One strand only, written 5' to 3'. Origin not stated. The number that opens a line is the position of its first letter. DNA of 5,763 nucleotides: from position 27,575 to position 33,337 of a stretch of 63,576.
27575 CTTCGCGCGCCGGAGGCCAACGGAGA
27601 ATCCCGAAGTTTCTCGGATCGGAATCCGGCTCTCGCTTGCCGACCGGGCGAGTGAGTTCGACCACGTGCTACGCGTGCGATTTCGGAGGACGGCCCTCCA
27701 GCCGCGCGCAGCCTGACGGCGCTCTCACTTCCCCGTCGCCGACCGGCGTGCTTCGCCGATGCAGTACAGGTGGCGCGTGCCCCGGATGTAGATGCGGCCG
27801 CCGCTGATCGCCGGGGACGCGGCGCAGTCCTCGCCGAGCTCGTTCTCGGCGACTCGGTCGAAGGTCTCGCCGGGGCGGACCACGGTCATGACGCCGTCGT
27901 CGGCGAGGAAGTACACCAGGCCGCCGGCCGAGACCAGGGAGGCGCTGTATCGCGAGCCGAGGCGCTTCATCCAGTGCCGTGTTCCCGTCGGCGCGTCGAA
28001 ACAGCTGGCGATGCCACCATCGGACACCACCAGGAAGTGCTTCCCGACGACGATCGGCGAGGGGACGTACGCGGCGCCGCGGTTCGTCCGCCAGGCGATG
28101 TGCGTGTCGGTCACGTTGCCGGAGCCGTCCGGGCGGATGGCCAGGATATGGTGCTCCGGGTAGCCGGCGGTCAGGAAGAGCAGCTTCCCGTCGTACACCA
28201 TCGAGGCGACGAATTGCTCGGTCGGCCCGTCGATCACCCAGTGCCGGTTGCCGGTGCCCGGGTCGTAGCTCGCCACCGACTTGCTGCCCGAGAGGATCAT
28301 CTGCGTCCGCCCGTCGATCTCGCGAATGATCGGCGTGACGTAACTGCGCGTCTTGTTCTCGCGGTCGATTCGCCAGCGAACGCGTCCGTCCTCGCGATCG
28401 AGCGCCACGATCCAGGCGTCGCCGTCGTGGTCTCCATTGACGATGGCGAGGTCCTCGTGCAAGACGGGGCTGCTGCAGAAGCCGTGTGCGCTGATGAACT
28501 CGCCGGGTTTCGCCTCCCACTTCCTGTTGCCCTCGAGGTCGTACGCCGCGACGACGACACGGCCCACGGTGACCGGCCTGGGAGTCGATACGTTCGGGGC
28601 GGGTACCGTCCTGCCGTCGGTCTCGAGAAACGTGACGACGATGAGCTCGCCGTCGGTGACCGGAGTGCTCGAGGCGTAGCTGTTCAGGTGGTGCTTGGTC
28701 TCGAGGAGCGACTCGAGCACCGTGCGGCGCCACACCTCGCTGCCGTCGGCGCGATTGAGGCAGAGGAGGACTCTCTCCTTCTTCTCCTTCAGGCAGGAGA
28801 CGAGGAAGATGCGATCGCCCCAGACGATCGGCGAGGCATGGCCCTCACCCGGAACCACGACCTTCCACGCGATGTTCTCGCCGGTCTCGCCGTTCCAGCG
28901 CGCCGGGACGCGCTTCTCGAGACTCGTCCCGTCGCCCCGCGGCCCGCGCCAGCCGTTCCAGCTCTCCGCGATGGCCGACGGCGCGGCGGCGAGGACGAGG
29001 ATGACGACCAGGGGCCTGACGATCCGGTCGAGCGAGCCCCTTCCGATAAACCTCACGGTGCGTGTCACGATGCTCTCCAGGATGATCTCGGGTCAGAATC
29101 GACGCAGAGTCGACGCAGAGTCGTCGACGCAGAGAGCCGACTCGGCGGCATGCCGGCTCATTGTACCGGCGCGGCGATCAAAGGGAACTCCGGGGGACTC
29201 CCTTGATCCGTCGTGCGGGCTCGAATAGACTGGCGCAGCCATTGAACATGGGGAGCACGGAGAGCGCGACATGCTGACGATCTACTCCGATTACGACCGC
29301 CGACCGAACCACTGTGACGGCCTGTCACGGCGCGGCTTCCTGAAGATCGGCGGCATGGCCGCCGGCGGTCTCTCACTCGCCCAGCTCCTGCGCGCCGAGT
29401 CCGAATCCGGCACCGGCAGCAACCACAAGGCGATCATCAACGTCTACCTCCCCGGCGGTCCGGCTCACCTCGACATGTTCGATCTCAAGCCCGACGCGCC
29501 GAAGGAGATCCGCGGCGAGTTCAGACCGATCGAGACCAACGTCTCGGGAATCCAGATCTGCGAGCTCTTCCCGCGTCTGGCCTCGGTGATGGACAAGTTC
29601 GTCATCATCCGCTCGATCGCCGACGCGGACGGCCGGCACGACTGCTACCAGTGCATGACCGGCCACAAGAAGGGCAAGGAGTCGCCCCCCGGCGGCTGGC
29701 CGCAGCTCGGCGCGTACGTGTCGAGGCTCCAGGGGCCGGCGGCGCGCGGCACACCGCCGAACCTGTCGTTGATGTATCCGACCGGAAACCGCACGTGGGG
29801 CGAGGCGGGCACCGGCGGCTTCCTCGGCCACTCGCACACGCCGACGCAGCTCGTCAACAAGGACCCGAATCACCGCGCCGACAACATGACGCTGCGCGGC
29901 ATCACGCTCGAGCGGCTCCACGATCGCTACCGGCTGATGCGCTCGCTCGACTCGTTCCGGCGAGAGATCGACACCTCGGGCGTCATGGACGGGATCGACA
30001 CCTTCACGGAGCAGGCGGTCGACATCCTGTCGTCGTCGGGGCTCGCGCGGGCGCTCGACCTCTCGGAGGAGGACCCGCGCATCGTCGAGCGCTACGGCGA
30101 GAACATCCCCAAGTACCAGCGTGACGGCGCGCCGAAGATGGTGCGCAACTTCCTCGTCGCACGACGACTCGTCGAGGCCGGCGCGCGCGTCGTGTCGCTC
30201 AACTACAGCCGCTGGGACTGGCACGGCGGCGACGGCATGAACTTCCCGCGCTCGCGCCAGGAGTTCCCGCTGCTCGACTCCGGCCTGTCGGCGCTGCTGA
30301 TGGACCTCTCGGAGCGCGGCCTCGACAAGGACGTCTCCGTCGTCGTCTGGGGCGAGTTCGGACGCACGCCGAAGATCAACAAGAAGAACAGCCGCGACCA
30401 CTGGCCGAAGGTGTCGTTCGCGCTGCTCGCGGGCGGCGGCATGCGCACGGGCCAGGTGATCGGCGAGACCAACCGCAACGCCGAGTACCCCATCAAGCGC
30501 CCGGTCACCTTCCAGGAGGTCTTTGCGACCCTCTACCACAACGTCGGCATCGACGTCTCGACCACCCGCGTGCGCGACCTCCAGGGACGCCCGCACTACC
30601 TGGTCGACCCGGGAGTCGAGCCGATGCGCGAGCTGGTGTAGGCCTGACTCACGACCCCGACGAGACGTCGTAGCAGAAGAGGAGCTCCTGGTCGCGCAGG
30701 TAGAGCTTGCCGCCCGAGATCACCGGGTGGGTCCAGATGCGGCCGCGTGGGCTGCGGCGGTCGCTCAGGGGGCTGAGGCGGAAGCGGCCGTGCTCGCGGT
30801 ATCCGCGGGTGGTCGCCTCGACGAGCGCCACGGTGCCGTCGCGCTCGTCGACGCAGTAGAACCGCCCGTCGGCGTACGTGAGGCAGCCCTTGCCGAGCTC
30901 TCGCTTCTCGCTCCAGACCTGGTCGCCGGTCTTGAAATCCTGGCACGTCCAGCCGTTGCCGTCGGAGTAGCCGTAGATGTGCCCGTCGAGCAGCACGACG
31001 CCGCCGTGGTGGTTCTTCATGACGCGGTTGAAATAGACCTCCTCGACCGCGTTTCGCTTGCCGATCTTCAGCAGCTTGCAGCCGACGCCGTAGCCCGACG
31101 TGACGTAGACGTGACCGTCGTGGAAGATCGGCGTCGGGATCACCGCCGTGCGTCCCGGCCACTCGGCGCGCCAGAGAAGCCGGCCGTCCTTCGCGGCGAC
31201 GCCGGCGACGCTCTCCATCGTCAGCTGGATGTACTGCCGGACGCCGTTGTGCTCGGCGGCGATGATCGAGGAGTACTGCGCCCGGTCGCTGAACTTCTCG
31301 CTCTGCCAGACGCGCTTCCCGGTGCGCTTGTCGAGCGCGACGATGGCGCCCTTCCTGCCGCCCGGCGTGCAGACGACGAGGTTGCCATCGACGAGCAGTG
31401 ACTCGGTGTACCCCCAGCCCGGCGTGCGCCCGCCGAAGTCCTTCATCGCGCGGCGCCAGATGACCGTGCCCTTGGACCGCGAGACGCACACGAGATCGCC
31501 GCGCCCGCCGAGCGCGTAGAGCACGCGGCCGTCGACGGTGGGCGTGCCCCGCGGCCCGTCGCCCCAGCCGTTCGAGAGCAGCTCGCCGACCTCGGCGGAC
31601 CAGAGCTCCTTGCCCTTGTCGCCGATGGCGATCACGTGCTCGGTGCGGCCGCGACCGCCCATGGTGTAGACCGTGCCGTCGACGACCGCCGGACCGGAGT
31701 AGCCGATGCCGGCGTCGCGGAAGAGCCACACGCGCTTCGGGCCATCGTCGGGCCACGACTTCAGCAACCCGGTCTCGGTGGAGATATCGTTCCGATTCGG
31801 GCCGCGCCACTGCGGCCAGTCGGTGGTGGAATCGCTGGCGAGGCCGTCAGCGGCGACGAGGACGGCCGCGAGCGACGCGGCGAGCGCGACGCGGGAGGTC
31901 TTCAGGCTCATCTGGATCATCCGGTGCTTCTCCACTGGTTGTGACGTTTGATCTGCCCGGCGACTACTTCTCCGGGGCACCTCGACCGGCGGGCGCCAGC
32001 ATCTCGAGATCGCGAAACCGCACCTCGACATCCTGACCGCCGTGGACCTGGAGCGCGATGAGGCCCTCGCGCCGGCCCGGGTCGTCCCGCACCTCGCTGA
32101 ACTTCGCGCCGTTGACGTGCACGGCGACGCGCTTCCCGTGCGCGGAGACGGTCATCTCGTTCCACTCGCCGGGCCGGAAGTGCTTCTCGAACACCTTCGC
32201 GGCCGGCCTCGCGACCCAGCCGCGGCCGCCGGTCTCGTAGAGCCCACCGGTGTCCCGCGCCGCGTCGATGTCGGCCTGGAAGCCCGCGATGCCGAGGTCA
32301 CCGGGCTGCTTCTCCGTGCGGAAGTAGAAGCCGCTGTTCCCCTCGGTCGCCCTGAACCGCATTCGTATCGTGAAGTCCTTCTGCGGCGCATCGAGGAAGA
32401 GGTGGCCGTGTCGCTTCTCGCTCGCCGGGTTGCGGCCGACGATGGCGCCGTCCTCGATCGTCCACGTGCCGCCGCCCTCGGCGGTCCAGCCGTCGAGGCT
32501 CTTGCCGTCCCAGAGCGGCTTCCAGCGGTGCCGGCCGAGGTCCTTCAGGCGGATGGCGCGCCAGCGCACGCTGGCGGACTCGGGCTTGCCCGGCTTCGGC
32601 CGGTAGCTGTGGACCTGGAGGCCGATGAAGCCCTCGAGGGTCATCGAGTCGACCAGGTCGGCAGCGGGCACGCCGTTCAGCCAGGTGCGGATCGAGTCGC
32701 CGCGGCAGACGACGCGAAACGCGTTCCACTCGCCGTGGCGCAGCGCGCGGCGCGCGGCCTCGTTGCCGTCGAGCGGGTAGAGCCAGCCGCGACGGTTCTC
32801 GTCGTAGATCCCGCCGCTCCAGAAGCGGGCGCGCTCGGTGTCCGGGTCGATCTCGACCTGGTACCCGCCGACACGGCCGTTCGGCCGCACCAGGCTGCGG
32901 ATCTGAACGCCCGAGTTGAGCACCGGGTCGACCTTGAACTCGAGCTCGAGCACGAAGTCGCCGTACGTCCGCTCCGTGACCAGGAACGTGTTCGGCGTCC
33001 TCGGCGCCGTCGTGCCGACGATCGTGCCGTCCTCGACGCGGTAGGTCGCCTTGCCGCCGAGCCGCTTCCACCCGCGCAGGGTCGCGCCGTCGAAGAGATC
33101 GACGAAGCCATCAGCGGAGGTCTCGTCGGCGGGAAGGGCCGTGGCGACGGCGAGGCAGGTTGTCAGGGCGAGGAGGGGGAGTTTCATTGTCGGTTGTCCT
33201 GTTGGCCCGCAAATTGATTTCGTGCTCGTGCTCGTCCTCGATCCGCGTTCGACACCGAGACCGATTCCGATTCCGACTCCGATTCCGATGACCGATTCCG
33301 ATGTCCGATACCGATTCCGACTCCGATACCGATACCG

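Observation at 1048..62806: Modular mosaic repeat family built from 6-, 7-, 8- and 9-nt tandem units fills 13 intergenic regions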

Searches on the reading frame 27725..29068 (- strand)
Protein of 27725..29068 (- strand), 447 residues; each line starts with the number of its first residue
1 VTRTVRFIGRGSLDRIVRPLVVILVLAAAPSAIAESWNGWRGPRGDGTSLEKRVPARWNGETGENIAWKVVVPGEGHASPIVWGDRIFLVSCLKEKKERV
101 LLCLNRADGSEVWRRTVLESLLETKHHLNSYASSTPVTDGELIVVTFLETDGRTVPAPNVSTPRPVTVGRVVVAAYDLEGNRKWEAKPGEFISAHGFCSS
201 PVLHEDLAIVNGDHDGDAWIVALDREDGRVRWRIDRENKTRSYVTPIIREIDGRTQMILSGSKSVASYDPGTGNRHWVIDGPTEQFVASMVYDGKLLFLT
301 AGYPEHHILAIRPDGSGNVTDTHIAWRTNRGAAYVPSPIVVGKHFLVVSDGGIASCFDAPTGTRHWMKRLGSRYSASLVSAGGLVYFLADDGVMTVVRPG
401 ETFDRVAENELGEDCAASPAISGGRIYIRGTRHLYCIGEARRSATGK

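Call 11: search_protein_families(library=pfam, proteins=[window:27725-29068:-])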
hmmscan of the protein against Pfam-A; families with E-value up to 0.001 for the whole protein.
window:27725-29068:- (447 aa): 3 families
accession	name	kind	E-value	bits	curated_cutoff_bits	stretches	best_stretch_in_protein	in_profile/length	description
PF13360.13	PQQ_2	-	2.9e-25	89.7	27.6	2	325-396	16-87/233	Outer membrane protein assembly factor BamB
PF13570.13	Beta-prop_ACSF4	-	1.4e-10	41.5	133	1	199-437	95-327/329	Beta-alanine-activating enzyme, beta-propeller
PF01011.28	PQQ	-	0.0005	19.3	26.7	0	217-242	66-91/595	Glucose/ethanol/alcohol dehydrogenase, beta-propeller domain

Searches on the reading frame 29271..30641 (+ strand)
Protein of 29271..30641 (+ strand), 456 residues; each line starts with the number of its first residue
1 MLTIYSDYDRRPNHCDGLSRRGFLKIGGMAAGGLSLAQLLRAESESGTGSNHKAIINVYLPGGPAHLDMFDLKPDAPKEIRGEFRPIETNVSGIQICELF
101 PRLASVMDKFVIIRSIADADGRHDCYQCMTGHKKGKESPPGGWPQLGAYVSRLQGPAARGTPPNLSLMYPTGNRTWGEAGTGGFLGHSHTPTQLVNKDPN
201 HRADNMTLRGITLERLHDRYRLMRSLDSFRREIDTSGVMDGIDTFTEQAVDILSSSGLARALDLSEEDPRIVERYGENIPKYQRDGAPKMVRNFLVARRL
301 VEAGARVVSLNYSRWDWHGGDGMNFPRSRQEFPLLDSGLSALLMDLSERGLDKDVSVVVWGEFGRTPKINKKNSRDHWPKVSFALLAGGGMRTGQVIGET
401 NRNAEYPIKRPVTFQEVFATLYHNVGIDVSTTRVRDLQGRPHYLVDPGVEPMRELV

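Call 11: search_protein_families(library=pfam, proteins=[window:29271-30641:+])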
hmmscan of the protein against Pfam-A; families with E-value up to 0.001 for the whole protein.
window:29271-30641:+ (456 aa): 1 family
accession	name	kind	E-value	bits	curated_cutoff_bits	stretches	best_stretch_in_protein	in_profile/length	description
PF07394.17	DUF1501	-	1.8e-77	261.6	27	1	53-455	2-389/390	Protein of unknown function (DUF1501)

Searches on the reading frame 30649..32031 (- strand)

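Call 11: search_protein_families(library=pfam, proteins=[window:30649-32031:-])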
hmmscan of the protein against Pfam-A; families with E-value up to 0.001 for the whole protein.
window:30649-32031:- (460 aa): 3 families
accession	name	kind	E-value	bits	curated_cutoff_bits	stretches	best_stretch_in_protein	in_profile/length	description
PF13360.13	PQQ_2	-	3.5e-28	99.3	27.6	1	131-374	3-232/233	Outer membrane protein assembly factor BamB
PF01011.28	PQQ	-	2.9e-06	26.7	26.7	1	209-267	51-104/595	Glucose/ethanol/alcohol dehydrogenase, beta-propeller domain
PF13570.13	Beta-prop_ACSF4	-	2.6e-05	24.2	133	0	163-301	138-263/329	Beta-alanine-activating enzyme, beta-propeller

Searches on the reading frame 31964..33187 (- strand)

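Call 11: search_protein_families(library=pfam, proteins=[window:31964-33187:-])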
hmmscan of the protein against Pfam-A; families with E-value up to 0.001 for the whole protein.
window:31964-33187:- (407 aa): 3 families
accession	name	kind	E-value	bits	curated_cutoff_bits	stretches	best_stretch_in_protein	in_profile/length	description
PF06439.18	3keto-disac_hyd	-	2.4e-81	272.7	26.8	2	27-215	1-187/187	3-keto-disaccharide hydrolase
PF20407.5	DUF1583_N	-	0.00022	21.5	22.9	0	142-174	79-111/150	Domain of unknown function (DUF1583_N)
PF13385.13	Laminin_G_3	-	0.00044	20.8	27.6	0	269-365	16-104/151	Concanavalin A-like lectin/glucanases superfamily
